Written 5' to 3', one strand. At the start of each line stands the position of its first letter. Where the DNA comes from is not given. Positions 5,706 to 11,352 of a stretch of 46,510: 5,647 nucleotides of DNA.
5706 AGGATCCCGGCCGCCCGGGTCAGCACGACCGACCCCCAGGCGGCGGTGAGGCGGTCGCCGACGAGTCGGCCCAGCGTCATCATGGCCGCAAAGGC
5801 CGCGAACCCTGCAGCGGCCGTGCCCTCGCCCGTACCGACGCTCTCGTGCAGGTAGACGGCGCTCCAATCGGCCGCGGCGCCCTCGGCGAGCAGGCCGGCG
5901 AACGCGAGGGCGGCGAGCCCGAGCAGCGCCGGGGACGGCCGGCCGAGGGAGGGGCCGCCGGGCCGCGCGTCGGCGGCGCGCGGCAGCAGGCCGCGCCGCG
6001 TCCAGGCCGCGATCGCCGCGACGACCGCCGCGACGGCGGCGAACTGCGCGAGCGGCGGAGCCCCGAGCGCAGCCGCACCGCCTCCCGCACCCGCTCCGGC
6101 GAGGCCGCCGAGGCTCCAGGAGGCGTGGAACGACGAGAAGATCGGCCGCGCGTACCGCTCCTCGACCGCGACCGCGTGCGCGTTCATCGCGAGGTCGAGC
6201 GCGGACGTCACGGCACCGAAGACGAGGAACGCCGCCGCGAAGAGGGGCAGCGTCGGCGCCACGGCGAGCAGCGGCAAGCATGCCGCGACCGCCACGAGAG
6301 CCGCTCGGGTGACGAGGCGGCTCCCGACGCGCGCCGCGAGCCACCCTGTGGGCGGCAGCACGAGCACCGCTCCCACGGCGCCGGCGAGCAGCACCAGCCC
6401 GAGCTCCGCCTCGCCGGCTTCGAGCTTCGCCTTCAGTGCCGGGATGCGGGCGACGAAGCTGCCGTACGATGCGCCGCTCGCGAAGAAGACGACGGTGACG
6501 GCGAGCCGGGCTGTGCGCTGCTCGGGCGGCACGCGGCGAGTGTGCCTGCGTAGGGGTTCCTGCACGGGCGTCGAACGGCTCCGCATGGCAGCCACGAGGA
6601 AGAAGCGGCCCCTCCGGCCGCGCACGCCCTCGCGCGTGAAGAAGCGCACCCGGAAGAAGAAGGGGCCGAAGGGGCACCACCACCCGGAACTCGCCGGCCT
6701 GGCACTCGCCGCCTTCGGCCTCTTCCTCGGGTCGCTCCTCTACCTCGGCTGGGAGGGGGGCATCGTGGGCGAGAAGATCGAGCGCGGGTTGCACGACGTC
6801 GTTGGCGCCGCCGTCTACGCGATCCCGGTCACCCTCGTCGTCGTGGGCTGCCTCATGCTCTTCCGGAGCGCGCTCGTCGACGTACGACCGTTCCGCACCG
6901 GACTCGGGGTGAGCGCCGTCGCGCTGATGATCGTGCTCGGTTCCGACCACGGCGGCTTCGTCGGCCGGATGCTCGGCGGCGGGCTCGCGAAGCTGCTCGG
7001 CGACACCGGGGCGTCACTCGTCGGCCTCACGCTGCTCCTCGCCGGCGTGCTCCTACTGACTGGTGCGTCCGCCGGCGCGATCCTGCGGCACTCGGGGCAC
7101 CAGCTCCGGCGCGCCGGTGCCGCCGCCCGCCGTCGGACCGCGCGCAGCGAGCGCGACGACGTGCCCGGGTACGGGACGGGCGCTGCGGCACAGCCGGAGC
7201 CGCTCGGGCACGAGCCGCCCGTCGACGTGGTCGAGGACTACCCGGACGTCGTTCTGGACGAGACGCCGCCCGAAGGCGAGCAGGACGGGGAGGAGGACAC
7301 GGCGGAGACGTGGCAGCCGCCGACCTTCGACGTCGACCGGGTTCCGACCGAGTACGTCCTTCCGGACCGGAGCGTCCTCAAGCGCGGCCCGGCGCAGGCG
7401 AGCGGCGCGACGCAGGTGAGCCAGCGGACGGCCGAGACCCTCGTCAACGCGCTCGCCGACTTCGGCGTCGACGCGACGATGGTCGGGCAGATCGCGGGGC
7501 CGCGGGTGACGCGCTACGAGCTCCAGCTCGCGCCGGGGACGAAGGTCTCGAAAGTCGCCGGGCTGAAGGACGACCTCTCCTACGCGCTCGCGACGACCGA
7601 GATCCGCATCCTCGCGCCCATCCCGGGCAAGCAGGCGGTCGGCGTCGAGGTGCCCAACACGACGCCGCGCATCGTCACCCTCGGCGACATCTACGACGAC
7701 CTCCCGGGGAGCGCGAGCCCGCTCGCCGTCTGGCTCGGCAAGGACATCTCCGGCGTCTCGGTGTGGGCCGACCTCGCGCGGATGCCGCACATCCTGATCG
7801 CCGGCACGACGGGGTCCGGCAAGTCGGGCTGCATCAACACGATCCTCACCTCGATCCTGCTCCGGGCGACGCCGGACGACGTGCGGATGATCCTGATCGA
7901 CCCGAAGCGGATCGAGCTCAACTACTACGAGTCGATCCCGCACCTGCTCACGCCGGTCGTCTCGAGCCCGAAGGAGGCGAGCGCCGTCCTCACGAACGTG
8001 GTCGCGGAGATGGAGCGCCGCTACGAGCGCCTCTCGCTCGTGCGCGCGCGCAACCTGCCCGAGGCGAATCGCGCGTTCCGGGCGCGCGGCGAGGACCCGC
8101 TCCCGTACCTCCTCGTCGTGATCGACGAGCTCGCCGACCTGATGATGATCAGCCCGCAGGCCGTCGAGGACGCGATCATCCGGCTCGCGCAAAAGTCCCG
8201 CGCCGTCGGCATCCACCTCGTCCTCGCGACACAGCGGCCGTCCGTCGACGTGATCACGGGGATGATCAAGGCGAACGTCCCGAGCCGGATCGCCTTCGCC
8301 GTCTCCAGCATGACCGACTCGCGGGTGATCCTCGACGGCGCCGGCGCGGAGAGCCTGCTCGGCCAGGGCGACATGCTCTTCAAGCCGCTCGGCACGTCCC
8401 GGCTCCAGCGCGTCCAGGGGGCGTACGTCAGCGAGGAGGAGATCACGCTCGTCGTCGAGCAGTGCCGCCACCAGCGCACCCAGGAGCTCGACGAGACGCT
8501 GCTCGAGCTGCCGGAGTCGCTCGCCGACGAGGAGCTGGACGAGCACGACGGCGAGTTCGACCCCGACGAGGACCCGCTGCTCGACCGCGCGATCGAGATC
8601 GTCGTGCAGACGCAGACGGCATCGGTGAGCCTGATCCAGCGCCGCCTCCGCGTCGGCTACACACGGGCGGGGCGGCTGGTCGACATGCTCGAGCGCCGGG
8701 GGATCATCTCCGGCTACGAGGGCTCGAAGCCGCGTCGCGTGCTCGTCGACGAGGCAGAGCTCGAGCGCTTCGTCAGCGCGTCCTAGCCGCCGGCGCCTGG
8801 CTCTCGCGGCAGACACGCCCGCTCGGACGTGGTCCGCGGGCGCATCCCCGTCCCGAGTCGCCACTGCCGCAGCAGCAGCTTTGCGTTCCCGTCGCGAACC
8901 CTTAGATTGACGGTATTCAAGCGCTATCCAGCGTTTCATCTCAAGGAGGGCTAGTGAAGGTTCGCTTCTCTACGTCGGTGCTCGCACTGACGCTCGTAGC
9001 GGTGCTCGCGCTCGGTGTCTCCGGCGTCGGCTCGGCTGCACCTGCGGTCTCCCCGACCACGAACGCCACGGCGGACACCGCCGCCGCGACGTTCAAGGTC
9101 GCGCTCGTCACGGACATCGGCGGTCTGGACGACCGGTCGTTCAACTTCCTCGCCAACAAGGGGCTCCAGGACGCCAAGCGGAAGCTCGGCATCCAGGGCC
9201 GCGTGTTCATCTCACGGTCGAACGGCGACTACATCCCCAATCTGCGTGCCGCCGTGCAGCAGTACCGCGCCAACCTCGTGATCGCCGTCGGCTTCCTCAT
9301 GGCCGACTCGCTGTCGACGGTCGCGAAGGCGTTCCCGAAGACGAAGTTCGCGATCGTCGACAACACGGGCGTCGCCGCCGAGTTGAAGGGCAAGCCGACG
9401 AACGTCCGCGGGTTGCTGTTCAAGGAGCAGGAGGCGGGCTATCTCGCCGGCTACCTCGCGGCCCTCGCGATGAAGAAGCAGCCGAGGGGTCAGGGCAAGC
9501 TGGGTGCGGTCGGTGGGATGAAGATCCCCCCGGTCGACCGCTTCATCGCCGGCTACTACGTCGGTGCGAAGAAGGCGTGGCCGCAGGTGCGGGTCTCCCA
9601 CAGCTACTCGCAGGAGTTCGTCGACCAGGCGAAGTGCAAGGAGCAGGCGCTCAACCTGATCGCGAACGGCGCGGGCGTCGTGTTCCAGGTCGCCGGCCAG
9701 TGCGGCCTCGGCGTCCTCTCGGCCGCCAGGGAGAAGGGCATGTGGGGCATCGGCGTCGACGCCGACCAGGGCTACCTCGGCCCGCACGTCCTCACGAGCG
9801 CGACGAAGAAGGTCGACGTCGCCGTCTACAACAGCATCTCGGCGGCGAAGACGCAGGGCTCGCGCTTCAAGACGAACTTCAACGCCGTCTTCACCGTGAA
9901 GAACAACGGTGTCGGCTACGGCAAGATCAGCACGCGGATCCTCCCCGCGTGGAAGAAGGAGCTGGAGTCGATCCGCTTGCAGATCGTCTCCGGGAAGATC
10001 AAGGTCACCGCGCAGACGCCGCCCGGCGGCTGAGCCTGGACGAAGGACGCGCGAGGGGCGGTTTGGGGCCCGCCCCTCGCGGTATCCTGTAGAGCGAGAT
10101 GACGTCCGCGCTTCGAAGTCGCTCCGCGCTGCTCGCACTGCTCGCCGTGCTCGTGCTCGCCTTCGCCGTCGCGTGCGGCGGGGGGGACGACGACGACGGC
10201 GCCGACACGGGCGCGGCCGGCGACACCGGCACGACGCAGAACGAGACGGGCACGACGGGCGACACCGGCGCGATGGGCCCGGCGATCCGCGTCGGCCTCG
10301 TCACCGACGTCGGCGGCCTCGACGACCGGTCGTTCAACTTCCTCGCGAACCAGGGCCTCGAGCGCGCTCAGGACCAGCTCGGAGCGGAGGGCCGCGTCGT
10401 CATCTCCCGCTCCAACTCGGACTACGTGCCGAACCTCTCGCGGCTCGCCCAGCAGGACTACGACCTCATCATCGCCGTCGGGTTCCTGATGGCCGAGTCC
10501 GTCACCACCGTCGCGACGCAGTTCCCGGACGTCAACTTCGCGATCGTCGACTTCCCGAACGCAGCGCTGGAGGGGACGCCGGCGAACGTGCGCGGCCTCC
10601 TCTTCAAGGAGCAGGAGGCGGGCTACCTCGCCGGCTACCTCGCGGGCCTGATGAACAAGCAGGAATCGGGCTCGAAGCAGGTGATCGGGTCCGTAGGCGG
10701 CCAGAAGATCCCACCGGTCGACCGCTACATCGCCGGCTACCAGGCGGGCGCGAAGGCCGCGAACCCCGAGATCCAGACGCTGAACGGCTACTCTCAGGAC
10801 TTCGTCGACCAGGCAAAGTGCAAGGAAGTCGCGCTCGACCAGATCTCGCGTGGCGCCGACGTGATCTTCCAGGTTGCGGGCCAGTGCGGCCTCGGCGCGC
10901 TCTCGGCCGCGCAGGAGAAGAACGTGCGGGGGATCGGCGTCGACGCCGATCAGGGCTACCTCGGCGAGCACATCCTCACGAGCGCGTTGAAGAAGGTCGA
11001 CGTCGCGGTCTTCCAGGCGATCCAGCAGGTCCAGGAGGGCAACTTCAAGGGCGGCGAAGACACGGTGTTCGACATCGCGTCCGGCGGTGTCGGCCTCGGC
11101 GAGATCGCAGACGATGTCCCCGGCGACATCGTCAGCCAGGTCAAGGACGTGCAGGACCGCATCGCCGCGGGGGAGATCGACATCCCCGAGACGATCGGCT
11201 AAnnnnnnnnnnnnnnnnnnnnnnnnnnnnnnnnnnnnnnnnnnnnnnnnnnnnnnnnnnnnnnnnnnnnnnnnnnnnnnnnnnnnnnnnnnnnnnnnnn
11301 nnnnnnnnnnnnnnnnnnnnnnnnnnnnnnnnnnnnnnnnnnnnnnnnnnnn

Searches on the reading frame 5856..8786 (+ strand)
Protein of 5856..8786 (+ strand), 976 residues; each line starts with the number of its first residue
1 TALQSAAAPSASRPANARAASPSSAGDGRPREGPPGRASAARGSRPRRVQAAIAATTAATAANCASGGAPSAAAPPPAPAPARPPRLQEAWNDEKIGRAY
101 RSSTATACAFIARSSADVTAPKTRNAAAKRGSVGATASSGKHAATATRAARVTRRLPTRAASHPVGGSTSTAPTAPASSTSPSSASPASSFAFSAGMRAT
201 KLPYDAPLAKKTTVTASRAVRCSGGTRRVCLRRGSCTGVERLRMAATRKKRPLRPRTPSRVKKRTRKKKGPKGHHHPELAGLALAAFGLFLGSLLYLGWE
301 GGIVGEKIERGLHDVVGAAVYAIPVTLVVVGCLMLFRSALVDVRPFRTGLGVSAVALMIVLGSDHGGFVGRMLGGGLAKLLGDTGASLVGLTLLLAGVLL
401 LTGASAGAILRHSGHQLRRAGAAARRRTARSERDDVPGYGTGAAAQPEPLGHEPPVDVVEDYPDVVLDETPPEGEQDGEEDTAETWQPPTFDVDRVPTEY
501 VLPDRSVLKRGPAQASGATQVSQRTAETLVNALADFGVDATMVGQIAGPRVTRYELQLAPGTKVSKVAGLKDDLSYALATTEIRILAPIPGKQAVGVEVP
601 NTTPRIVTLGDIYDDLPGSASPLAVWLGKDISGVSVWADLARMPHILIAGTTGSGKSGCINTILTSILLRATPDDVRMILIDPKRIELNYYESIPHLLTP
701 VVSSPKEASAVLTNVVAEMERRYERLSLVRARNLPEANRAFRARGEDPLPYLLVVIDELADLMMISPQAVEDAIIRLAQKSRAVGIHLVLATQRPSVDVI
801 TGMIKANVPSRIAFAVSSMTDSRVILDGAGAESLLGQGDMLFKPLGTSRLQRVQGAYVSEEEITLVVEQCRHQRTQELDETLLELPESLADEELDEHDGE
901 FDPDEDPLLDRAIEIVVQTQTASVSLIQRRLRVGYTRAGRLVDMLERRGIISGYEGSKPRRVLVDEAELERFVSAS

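Call 18: search_protein_families(library=pfam, proteins=[window:5856-8786:+], max_evalue=0.001)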
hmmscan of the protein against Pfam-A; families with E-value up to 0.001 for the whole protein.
window:5856-8786:+ (976 aa): 7 families
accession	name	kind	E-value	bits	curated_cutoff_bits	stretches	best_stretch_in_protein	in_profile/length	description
PF01580.24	FtsK_SpoIIIE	-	6.6e-55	186.4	24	1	621-797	16-221/221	FtsK/SpoIIIE family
PF17854.6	FtsK_alpha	-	1.4e-27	96.2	22.9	1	502-601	1-101/101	FtsK alpha domain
PF09397.16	FtsK_gamma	-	7.1e-27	93.3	30.6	1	904-964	2-62/63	Ftsk gamma domain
PF13491.11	FtsK_4TM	-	5.2e-05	23.4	23.1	1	301-411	47-168/171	4TM region of DNA translocase FtsK/SpoIIIE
PF01935.23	DUF87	-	0.00011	22.9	23.2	1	633-684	11-61/220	Helicase HerA, central domain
PF10412.15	TrwB_AAD_bind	-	0.00022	20.7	20.5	0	643-683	15-51/387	Type IV secretion-system coupling protein DNA-binding domain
PF12846.13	AAA_10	-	0.00028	20.5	27.5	1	642-697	20-71/362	AAA-like domain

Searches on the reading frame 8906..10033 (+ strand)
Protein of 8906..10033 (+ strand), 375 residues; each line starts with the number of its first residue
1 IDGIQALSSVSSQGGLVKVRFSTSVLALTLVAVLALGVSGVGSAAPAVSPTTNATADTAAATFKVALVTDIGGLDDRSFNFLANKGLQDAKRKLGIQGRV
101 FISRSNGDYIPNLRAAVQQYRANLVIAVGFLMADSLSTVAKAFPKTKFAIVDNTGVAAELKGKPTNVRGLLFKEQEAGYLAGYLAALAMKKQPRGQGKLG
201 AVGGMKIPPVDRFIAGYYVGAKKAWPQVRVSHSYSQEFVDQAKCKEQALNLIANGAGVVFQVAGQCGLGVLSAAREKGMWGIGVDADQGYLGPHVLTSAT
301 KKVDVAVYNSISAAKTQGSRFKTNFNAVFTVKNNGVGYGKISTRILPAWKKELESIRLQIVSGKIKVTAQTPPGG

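Call 18: search_protein_families(library=pfam, proteins=[window:8906-10033:+], max_evalue=0.001)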
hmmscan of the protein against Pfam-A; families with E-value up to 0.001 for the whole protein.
window:8906-10033:+ (375 aa): 2 families
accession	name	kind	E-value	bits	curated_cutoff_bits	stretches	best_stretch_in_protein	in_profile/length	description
PF02608.20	Bmp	-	2.7e-55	187.9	24.1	1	64-370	2-300/301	ABC transporter substrate-binding protein PnrA-like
PF13407.12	Peripla_BP_4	-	0.00054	20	35.1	0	83-287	16-219/258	Periplasmic binding protein domain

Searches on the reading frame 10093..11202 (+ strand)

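Call 18: search_protein_families(library=pfam, proteins=[window:10093-11202:+], max_evalue=0.001)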
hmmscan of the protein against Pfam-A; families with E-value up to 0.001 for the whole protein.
window:10093-11202:+ (369 aa): 1 family
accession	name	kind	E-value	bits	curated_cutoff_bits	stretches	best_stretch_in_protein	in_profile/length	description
PF02608.20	Bmp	-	4.6e-64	216.7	24.1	1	68-366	4-299/301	ABC transporter substrate-binding protein PnrA-like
